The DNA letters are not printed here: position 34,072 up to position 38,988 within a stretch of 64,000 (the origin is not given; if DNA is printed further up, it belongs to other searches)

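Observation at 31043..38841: Single reading frame encoding kinase, pseudokinase and DOCK-family GEF: an unusual domain fusion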

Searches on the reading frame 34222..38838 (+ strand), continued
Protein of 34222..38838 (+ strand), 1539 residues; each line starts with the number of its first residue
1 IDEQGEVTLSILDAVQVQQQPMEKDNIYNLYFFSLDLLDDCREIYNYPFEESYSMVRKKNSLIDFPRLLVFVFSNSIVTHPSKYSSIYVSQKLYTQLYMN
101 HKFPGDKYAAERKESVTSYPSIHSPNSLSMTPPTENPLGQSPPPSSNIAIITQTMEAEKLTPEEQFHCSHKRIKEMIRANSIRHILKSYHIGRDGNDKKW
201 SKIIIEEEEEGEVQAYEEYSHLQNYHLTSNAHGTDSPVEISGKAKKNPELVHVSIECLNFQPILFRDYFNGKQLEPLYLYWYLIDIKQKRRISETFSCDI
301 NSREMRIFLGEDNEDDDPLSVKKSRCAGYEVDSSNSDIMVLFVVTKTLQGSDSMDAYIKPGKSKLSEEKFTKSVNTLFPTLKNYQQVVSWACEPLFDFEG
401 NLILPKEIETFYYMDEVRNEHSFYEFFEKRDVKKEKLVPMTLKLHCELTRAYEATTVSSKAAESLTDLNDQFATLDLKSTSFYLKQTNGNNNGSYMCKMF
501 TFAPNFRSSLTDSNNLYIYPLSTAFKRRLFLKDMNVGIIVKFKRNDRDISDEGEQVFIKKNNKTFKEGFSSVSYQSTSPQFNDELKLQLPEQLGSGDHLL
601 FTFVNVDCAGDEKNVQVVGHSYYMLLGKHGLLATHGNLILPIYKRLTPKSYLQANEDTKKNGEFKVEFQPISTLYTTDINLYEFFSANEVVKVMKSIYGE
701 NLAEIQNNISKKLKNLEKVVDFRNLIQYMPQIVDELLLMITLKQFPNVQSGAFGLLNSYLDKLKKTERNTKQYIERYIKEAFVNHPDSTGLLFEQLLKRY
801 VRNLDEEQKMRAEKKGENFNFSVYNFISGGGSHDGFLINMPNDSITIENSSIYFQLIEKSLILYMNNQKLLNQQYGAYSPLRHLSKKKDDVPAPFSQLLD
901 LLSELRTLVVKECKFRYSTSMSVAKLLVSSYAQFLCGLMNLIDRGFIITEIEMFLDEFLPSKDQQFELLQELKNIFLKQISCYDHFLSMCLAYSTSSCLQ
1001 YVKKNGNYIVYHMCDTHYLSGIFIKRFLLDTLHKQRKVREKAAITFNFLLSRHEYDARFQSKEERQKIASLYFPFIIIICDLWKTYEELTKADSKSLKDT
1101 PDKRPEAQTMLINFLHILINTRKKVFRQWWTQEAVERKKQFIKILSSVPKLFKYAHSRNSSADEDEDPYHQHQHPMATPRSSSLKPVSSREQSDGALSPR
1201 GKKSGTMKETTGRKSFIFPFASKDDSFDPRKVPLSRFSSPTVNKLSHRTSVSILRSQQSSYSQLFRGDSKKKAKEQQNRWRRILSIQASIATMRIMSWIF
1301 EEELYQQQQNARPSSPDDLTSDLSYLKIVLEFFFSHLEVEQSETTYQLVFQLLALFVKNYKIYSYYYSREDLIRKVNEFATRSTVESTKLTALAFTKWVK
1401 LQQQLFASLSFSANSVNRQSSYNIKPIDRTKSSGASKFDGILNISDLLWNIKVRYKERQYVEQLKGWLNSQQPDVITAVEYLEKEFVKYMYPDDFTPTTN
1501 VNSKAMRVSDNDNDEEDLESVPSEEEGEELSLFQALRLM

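Call 61: find_encoding_contigs(protein=P0002, flank=3000, max_places=2)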
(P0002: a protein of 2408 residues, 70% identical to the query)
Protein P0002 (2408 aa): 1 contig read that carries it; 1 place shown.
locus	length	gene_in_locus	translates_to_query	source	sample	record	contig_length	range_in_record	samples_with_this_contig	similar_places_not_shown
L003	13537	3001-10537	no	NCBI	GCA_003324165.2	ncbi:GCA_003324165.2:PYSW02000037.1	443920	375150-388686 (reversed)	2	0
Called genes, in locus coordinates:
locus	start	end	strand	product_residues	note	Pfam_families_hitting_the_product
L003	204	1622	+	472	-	PF04055:Radical_SAM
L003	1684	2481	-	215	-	-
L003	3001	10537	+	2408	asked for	PF00069:Pkinase, PF07714:PK_Tyr_Ser-Thr, PF14531:Kinase-like (faint), PF14429:DOCK-C2, PF28208:TPR_DOCK9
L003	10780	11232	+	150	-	PF00011:HSP20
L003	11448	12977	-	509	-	PF00615:RGS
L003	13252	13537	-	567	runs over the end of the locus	PF13339:AATF-Che1, PF08164:TRAUB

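Call 75: list_cluster_members(proteins=[P0001, P0002, P0003, P0157])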
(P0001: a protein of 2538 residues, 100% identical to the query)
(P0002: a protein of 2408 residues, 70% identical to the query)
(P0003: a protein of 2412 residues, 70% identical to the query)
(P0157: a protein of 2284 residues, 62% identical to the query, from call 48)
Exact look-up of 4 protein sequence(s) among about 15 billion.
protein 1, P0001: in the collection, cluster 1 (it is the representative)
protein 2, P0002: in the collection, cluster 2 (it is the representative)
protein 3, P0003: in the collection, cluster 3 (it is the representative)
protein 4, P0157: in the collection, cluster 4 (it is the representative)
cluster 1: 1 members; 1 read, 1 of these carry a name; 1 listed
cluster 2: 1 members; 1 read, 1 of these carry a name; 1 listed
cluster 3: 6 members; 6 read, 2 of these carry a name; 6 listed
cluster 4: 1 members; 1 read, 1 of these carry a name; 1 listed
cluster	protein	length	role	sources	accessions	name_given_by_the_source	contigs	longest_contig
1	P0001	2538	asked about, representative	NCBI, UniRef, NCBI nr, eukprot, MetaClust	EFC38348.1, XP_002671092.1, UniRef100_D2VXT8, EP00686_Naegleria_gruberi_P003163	predicted protein [Naegleria gruberi] | Predicted protein n=1 Tax=Naegleria gruberi TaxID=5762 RepID=D2VXT8_NAEGR | uncharacterized protein NAEGRDRAFT_81641 [Naegleria gruberi]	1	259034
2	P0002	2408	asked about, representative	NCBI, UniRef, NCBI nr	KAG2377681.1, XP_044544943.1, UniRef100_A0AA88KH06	hypothetical protein C9374_009197 [Naegleria lovaniensis] | Uncharacterized protein n=1 Tax=Naegleria lovaniensis TaxID=51637 RepID=A0AA88KH06_NAELO | uncharacterized protein C9374_009197 [Naegleria lovaniensis]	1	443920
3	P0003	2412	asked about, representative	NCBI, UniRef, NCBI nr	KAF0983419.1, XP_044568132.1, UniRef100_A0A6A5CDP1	hypothetical protein FDP41_010484 [Naegleria fowleri] | Protein kinase domain-containing protein n=1 Tax=Naegleria fowleri TaxID=5763 ... | uncharacterized protein FDP41_010484 [Naegleria fowleri]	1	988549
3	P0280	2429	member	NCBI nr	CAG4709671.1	unnamed protein product [Naegleria fowleri]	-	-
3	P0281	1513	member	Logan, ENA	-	-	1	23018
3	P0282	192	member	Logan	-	-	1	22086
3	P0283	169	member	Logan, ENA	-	-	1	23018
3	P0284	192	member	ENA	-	-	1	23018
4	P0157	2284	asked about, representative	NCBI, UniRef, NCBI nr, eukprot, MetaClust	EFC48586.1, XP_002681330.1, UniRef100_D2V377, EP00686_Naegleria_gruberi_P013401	dedicator of cytokinesis 7 [Naegleria gruberi] | Dedicator of cytokinesis 7 n=1 Tax=Naegleria gruberi TaxID=5762 RepID=D2V377_NAEGR | XP_002681330.1 dedicator of cytokinesis 7 [Naegleria gruberi strain NEG-M]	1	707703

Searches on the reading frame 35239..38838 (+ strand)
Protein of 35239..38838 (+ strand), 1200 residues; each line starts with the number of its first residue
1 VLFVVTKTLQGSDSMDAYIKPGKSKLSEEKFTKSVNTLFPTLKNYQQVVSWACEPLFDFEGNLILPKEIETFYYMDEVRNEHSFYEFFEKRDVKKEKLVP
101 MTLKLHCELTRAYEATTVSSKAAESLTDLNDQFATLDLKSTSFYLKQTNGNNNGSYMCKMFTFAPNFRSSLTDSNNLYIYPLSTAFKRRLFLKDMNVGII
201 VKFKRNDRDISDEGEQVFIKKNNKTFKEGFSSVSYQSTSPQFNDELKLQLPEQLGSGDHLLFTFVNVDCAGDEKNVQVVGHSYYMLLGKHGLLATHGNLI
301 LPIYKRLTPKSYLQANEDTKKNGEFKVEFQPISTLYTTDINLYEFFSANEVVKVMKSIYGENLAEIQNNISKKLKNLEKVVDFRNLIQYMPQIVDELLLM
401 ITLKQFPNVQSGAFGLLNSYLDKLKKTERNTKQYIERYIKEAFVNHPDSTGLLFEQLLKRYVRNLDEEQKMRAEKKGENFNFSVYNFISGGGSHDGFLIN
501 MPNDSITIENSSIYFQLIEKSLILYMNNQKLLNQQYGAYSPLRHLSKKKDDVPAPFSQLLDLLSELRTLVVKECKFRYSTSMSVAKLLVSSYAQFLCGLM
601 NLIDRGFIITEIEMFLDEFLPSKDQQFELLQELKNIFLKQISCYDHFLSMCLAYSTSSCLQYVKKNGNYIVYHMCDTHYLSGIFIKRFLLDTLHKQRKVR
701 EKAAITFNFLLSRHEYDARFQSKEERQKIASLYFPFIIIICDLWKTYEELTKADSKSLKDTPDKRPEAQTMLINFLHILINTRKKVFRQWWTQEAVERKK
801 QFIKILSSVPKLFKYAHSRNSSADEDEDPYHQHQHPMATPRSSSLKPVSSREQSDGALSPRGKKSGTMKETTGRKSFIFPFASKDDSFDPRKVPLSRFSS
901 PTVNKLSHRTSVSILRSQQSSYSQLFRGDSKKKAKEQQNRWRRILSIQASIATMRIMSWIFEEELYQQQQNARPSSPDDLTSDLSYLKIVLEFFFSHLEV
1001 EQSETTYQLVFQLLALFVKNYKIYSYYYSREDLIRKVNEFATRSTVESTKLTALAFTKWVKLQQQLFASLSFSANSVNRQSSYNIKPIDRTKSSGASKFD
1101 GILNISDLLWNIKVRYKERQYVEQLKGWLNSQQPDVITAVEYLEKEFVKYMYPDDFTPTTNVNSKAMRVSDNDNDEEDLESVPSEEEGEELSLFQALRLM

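Call 38: search_protein_representatives(alignment_id=A2)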
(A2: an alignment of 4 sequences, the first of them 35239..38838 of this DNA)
Query: 4 sequences, 1194 profile positions. Proteins with E-value up to 0.001 (for the whole library): 599; up to 1e-10: 227; up to 1e-30: 23. The best 150 are listed.
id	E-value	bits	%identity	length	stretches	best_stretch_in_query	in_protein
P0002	0.0e+00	2527.9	-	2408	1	1-1194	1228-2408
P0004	0.0e+00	2378.9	-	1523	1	1-1194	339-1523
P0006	2.2e-60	221.1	-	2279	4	374-753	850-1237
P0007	2.1e-59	217.8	-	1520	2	141-751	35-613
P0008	9.2e-43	162.7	-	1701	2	14-465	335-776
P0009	7.7e-42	159.6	-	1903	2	588-861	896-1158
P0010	1.6e-41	158.6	-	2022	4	2-347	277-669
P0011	9.5e-40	152.7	-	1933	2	561-818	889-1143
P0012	1.2e-39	152.3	-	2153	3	148-463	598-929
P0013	2.7e-38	147.9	-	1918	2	5-468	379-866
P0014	4.7e-38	147.1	-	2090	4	502-873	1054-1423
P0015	4.7e-37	143.8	-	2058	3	559-825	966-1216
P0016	3.8e-34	134.1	-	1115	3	586-739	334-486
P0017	4.0e-34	134.1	-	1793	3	546-821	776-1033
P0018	1.4e-33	132.3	-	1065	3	5-401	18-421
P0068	3.0e-21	91.4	-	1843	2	12-339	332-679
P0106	2.3e-17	78.6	-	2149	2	628-1014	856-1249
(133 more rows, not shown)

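Call 42: list_cluster_members(proteins=[P0006, P0007, P0008, P0010, P0004, P0068, P0106])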
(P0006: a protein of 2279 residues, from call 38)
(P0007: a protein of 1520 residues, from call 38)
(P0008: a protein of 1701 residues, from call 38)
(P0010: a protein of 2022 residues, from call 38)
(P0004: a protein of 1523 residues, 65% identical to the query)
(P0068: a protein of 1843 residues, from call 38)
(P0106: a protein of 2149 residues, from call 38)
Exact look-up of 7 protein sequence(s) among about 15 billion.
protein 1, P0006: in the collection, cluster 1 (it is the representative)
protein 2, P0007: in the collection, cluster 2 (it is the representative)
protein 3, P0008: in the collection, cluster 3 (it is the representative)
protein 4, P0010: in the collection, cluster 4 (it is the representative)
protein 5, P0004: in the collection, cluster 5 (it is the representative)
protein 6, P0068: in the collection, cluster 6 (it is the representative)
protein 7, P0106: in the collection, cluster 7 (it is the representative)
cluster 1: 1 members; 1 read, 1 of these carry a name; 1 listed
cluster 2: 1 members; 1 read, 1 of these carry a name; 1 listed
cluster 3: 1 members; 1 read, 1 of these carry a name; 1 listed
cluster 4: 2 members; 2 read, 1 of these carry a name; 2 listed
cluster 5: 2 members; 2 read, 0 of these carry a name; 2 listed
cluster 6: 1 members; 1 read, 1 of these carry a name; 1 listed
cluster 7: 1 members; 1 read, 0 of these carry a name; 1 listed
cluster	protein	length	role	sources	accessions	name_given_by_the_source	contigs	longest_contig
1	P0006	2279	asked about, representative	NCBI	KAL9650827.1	hypothetical protein ABK040_001877 [Willaertia magna]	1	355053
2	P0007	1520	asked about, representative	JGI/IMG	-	hypothetical protein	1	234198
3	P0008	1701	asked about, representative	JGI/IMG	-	hypothetical protein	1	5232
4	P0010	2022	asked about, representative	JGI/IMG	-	-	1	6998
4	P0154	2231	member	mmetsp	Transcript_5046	Transcript_5046/g.18923 ORF Transcript_5046/g.18923 Transcript_5046/m.18923 type:complete ...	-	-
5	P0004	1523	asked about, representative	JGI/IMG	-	-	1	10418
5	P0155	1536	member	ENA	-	-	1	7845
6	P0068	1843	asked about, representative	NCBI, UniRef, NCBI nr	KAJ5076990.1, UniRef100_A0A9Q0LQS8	dedicator of cytokinesis dock [Anaeramoeba ignava] | Dedicator of cytokinesis dock n=1 Tax=Anaeramoeba ignava TaxID=1746090 ...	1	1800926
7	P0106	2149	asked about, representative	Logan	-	-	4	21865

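Call 48: find_homologous_proteins(query=P0006, max_evalue=0.00001)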
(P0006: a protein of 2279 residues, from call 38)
Query P0006 (2279 aa): 5 proteins with E <= 0.00001 among 8000 candidates.
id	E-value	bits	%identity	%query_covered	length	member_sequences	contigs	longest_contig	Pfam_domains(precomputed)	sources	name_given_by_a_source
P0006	0.0e+0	5142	100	100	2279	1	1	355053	PF20422.4,PF14429.13,PF20421.5,PF06920.20,PF28208.1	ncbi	ncbi:hypothetical protein ABK040_001877 [Willaertia magna]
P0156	0.0e+0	3207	63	99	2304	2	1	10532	PF20422.4,PF14429.13,PF20421.5,PF06920.20,PF28208.1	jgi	-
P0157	0.0e+0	3106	62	98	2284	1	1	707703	PF20422.4,PF14429.13,PF20421.5,PF06920.20,PF28208.1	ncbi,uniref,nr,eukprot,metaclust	ncbi:dedicator of cytokinesis 7 [Naegleria gruberi]|uniref:Dedicator of cytokinesis 7 n=1 Tax=Naegle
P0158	1.0e-99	353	24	48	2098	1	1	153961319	PF20422.4,PF14429.13,PF20421.5,PF11878.14,PF06920.20,PF28208.1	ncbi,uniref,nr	ncbi:hypothetical protein XENTR_v10011887 [Xenopus tropicalis]|uniref:Dedicator of cytokinesis prote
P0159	1.2e-98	349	24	49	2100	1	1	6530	PF20422.4,PF14429.13,PF20421.5,PF11878.14,PF06920.20,PF28208.1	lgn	-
